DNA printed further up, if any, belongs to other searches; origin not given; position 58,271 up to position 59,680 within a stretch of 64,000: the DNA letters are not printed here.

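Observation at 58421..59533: tRNA-guanine transglycosylase lacking all four structural zinc ligands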

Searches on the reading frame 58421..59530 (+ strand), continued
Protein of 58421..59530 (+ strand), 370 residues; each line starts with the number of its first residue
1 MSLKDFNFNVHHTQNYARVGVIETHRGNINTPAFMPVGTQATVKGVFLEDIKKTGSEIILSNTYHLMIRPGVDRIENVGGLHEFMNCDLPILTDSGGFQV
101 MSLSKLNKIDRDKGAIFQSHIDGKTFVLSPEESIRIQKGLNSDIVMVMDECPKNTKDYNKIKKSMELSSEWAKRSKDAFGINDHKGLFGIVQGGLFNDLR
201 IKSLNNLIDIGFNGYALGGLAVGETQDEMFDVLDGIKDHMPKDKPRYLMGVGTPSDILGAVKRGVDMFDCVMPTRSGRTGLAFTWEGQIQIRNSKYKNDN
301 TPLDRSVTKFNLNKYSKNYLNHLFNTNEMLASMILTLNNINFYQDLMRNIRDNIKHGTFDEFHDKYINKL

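Call 34: search_solved_structures(query=L029:5989-7116:+, show_alignments=2, max_evalue=1e-60)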
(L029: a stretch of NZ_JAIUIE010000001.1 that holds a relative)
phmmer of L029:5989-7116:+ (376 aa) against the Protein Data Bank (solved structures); distinct sequences matched with E-value up to 1e-60: 50.
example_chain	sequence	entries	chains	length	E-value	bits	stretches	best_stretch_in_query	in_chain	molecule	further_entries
1ozm_A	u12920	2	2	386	9.9e-139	465.5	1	4-361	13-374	Queuine tRNA-ribosyltransferase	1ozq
6ygl_A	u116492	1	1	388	1.9e-138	464.6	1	4-361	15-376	Queuine tRNA-ribosyltransferase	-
1y5v_A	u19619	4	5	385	2.6e-138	464.2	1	4-361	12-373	Queuine tRNA-ribosyltransferase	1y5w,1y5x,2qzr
5n6f_A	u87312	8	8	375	2.6e-138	464.2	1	4-361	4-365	Queuine tRNA-ribosyltransferase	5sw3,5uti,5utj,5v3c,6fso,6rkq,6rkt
1enu_A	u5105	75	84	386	2.6e-138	464.1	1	4-361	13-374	TRNA-GUANINE TRANSGLYCOSYLASE | QUEUINE TRNA-RIBOSYLTRANSFERASE | TRNA-GUANINE-TRANSGLYCOSYLASE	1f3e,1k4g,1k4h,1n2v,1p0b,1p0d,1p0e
4kwo_A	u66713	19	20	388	2.7e-138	464.1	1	4-361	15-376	Queuine tRNA-ribosyltransferase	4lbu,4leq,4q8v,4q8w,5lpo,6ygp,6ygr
5i00_A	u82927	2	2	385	2.7e-138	464.1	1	4-361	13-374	Queuine tRNA-ribosyltransferase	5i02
2oko_A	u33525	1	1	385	6.7e-138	462.8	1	4-361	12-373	Queuine tRNA-ribosyltransferase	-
2pot_A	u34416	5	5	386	6.8e-138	462.8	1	4-361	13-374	Queuine tRNA-ribosyltransferase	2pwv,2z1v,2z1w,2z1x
1efz_A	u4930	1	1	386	6.8e-138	462.8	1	4-361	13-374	TRNA-GUANINE TRANSGLYCOSYLASE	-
3unt_A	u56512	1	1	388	6.9e-138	462.7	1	4-361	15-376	Queuine tRNA-ribosyltransferase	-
4hsh_A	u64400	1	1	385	9.4e-138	462.3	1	4-361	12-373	Queuine tRNA-ribosyltransferase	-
3bl3_A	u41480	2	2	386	9.5e-138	462.3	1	4-361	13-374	Queuine tRNA-ribosyltransferase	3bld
6yfx_A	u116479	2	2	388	9.6e-138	462.3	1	4-361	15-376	Queuine tRNA-ribosyltransferase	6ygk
4q8m_A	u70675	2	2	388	9.6e-138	462.3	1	4-361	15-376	Queuine tRNA-ribosyltransferase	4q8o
4e2v_A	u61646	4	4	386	2.5e-137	460.9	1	4-361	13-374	Queuine tRNA-ribosyltransferase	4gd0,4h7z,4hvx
10fa_A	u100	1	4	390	3.3e-120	404.6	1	3-360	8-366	Queuine tRNA-ribosyltransferase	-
10fb_A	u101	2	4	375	6.8e-120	403.6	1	7-360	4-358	Queuine tRNA-ribosyltransferase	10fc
2ash_A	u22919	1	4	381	1.3e-101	343.4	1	5-372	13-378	Queuine tRNA-ribosyltransferase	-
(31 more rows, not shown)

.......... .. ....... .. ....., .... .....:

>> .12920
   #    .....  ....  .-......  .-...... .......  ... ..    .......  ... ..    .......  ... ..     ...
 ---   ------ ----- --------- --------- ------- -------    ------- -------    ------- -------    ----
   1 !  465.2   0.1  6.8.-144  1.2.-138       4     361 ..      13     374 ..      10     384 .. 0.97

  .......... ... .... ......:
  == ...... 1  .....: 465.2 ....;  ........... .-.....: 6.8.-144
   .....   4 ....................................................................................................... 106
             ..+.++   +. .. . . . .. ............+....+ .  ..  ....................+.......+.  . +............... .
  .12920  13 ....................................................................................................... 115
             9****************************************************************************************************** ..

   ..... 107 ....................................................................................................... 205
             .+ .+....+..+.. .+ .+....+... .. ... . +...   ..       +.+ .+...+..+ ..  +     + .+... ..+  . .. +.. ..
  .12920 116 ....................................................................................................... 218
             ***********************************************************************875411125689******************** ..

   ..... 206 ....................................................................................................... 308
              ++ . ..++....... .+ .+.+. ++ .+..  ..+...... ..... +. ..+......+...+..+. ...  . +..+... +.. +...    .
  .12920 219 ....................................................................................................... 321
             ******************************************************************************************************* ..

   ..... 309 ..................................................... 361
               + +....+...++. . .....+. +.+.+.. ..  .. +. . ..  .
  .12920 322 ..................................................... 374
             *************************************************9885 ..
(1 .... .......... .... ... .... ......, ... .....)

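Call 35: find_homologous_proteins(query=L024:3772-4854:+, max_evalue=1e-20)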
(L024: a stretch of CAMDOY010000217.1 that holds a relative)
Query L024:3772-4854:+ (361 aa): 8000 proteins with E <= 1e-20 among 8000 candidates; the best 120 are listed.
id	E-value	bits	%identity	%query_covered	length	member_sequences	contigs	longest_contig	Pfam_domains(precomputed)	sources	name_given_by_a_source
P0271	1.7e-238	808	98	100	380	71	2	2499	PF01702.26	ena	-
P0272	3.9e-238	807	98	100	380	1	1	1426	PF01702.26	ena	-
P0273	1.3e-237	805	98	100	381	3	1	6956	PF01702.26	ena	-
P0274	1.4e-236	802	97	100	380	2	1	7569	PF01702.26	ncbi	-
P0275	1.4e-236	802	97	100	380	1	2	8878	PF01702.26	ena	-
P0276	2.7e-236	801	97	100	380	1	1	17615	PF01702.26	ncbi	-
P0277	1.2e-232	789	96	100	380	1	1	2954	PF01702.26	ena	-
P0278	5.0e-230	780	78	73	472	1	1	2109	PF01702.26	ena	-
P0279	5.4e-229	777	95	100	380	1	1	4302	PF01702.26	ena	-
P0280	7.6e-229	777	94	100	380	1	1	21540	PF01702.26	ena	-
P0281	1.8e-228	775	94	100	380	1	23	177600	PF01702.26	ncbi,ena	-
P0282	5.4e-228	774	94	100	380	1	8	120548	PF01702.26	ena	-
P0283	7.0e-227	770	94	100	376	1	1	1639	PF01702.26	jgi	-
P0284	3.1e-226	768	94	100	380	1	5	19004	PF01702.26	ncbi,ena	-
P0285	4.5e-226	767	93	100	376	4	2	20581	PF01702.26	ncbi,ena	-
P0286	2.3e-222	755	97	94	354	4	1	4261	PF01702.26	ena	-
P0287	5.5e-211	718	87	100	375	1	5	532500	PF01702.26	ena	-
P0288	3.6e-210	715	88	100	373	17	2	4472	PF01702.26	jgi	-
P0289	5.2e-210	715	86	100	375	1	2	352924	PF01702.26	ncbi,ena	-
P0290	8.7e-210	714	72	99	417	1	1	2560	PF01702.26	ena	-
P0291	1.7e-207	706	85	100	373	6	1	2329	PF01702.26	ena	-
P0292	6.2e-203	691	84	99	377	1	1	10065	PF01702.26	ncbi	-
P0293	1.4e-202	690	84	100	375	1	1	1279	PF01702.26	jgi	jgi:queuine tRNA-ribosyltransferase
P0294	1.9e-202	690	86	94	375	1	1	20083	PF01702.26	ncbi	-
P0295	2.5e-202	689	84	100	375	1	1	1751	PF01702.26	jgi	jgi:queuine tRNA-ribosyltransferase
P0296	3.5e-202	689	84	99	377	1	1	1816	PF01702.26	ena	-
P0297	1.7e-201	687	84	99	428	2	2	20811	PF01702.26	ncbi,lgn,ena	-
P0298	2.4e-201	686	84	99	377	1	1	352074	PF01702.26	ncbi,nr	ncbi:MAG: tRNA guanosine(34) transglycosylase Tgt [Rhizobiales bacterium]|nr:tRNA guanosine(34) tran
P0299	4.2e-201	685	84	100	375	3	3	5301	PF01702.26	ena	-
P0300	2.2e-200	683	84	100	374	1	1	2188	PF01702.26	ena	-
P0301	2.7e-200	683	83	100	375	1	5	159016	PF01702.26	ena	-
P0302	3.3e-200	682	84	100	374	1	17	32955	PF01702.26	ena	-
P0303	5.1e-200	682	84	99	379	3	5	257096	PF01702.26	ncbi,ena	-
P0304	5.6e-200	682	84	99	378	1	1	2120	PF01702.26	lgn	-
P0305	5.9e-200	682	84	100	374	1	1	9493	PF01702.26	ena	-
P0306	5.9e-200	682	84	100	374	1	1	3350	PF01702.26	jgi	jgi:queuine tRNA-ribosyltransferase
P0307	7.3e-200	681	83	100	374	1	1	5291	PF01702.26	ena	-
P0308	7.6e-200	681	83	100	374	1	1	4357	PF01702.26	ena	-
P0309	8.8e-200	681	84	99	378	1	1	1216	PF01702.26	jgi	jgi:queuine tRNA-ribosyltransferase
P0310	2.7e-199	679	83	100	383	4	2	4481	PF01702.26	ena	-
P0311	2.8e-199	679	84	99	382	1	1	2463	PF01702.26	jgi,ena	jgi:queuine tRNA-ribosyltransferase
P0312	5.1e-199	679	83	100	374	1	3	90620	PF01702.26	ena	-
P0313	8.5e-199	678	84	100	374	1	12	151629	PF01702.26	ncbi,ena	-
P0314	1.0e-198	677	84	99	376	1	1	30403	PF01702.26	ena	-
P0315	1.1e-198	677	83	100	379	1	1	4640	PF01702.26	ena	-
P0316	1.9e-198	677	84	99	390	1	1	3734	PF01702.26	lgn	-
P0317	2.0e-198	677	84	99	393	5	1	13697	PF01702.26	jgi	jgi:queuine tRNA-ribosyltransferase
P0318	2.2e-198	676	83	99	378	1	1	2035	PF01702.26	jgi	jgi:queuine tRNA-ribosyltransferase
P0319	2.3e-198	676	83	99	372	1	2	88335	PF01702.26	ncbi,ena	-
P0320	2.5e-198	676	83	99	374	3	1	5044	PF01702.26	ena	-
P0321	4.6e-198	675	82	99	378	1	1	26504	PF01702.26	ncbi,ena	-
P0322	5.9e-198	675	83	100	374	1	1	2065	PF01702.26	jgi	jgi:queuine tRNA-ribosyltransferase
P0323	9.8e-198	674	83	100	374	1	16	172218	PF01702.26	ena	-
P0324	1.2e-197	674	84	99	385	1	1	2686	PF01702.26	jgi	jgi:queuine tRNA-ribosyltransferase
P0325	1.8e-197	673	83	100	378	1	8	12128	PF01702.26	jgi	jgi:queuine tRNA-ribosyltransferase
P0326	1.8e-197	673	83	100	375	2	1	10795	PF01702.26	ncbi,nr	ncbi:MAG: queuine tRNA-ribosyltransferase [Hyphomicrobiales bacterium]|nr:queuine tRNA-ribosyltransf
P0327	1.9e-197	673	82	99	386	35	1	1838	PF01702.26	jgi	jgi:queuine tRNA-ribosyltransferase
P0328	2.0e-197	673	83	99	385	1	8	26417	PF01702.26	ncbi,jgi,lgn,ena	jgi:queuine tRNA-ribosyltransferase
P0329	2.4e-197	673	83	99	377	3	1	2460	PF01702.26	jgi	-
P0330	2.4e-197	673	83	100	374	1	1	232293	PF01702.26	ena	-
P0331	2.7e-197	673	83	99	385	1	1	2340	PF01702.26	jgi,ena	-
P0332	3.1e-197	673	82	100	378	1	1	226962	PF01702.26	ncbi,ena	-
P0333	5.0e-197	672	81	100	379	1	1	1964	PF01702.26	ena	-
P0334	6.3e-197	672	83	99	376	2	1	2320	PF01702.26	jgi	-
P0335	6.4e-197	672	83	99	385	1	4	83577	PF01702.26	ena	-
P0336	6.4e-197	672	83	99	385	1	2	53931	PF01702.26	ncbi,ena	-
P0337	6.5e-197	672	83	99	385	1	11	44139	PF01702.26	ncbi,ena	-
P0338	6.7e-197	672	83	99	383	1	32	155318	PF01702.26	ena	-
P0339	6.7e-197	672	83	99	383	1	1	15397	PF01702.26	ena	-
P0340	6.7e-197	672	83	99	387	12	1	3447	PF01702.26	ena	-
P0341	1.0e-196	671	81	100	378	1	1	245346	PF01702.26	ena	-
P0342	1.2e-196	671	83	100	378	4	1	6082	PF01702.26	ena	-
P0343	1.2e-196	671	83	99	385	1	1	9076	PF01702.26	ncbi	-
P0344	1.3e-196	671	82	100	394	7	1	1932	PF01702.26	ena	-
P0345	1.5e-196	670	83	99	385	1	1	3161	PF01702.26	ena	-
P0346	1.5e-196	670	82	99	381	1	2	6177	PF01702.26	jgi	jgi:queuine tRNA-ribosyltransferase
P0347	1.7e-196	670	81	100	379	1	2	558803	PF01702.26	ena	-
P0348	1.7e-196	670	85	95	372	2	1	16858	PF01702.26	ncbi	-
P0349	1.9e-196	670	83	99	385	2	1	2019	PF01702.26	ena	-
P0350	2.1e-196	670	83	99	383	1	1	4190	PF01702.26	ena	-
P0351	2.2e-196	670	83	99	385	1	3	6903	PF01702.26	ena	-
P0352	2.2e-196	670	82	100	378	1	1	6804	PF01702.26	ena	-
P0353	2.2e-196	670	83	99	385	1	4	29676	PF01702.26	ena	-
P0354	2.4e-196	670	83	99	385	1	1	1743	PF01702.26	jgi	jgi:queuine tRNA-ribosyltransferase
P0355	2.4e-196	670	83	100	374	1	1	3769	PF01702.26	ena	-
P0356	2.5e-196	670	83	99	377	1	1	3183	PF01702.26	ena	-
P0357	2.5e-196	670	83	99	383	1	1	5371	PF01702.26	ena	-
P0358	2.5e-196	670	83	99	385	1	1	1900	PF01702.26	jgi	-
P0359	2.5e-196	670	81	100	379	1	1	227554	PF01702.26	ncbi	ncbi:MAG: tRNA guanosine(34) transglycosylase Tgt [Beijerinckiaceae bacterium]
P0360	2.6e-196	670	82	99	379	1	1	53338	PF01702.26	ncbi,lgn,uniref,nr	ncbi:tRNA guanosine(34) transglycosylase Tgt [Alsobacter sp. SYSU M60028]|uniref:Queuine tRNA-ribosy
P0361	2.8e-196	669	83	99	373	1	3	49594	PF01702.26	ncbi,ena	-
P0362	3.1e-196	669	84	99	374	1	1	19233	PF01702.26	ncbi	-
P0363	3.3e-196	669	81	100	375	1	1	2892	PF01702.26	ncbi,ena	-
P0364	3.4e-196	669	82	99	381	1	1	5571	PF01702.26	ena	-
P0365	3.7e-196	669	83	99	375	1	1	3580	PF01702.26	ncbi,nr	ncbi:MAG: tRNA guanosine(34) transglycosylase Tgt [Hyphomicrobiales bacterium]|nr:tRNA guanosine(34)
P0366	3.8e-196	669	80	100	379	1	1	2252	PF01702.26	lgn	-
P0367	4.9e-196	669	81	100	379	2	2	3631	PF01702.26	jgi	jgi:queuine tRNA-ribosyltransferase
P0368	5.2e-196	669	82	99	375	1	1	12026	PF01702.26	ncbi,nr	ncbi:MAG: queuine tRNA-ribosyltransferase [Hyphomicrobiales bacterium]|nr:queuine tRNA-ribosyltransf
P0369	5.3e-196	669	83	99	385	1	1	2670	PF01702.26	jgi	jgi:queuine tRNA-ribosyltransferase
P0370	6.1e-196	668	83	99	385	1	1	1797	PF01702.26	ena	-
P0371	6.2e-196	668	83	100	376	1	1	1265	PF01702.26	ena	-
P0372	7.6e-196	668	81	100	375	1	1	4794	PF01702.26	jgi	jgi:queuine tRNA-ribosyltransferase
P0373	8.7e-196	668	86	94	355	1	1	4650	PF01702.26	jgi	jgi:queuine tRNA-ribosyltransferase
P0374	9.6e-196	668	83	98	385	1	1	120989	PF01702.26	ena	-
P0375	1.0e-195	668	81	100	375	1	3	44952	PF01702.26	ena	-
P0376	1.1e-195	668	82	99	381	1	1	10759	PF01702.26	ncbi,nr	ncbi:MAG: queuine tRNA-ribosyltransferase [Hyphomicrobiales bacterium]|nr:queuine tRNA-ribosyltransf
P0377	1.1e-195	667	83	98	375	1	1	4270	PF01702.26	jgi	jgi:queuine tRNA-ribosyltransferase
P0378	1.2e-195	667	81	100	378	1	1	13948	PF01702.26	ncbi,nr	ncbi:MAG: tRNA guanosine(34) transglycosylase Tgt [Beijerinckiaceae bacterium]|nr:tRNA guanosine(34)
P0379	1.4e-195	667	80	100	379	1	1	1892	PF01702.26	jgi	jgi:queuine tRNA-ribosyltransferase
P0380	1.5e-195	667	80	100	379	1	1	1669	PF01702.26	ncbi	-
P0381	1.5e-195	667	82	99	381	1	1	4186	PF01702.26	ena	-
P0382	1.5e-195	667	82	100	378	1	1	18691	PF01702.26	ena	-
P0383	1.8e-195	667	81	100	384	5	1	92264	PF01702.26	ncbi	ncbi:tRNA guanosine(34) transglycosylase Tgt [Alsobacter sp. SYSU BS001988]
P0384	1.9e-195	667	81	100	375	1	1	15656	PF01702.26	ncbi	-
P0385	1.9e-195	667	81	100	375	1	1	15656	PF01702.26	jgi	jgi:queuine tRNA-ribosyltransferase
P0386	1.9e-195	667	81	100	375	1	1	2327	PF01702.26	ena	-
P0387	2.1e-195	667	82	100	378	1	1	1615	PF01702.26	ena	-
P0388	2.2e-195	667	82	99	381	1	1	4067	PF01702.26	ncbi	-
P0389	2.3e-195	666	80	100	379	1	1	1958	PF01702.26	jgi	jgi:queuine tRNA-ribosyltransferase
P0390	2.7e-195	666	81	100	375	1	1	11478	PF01702.26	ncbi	-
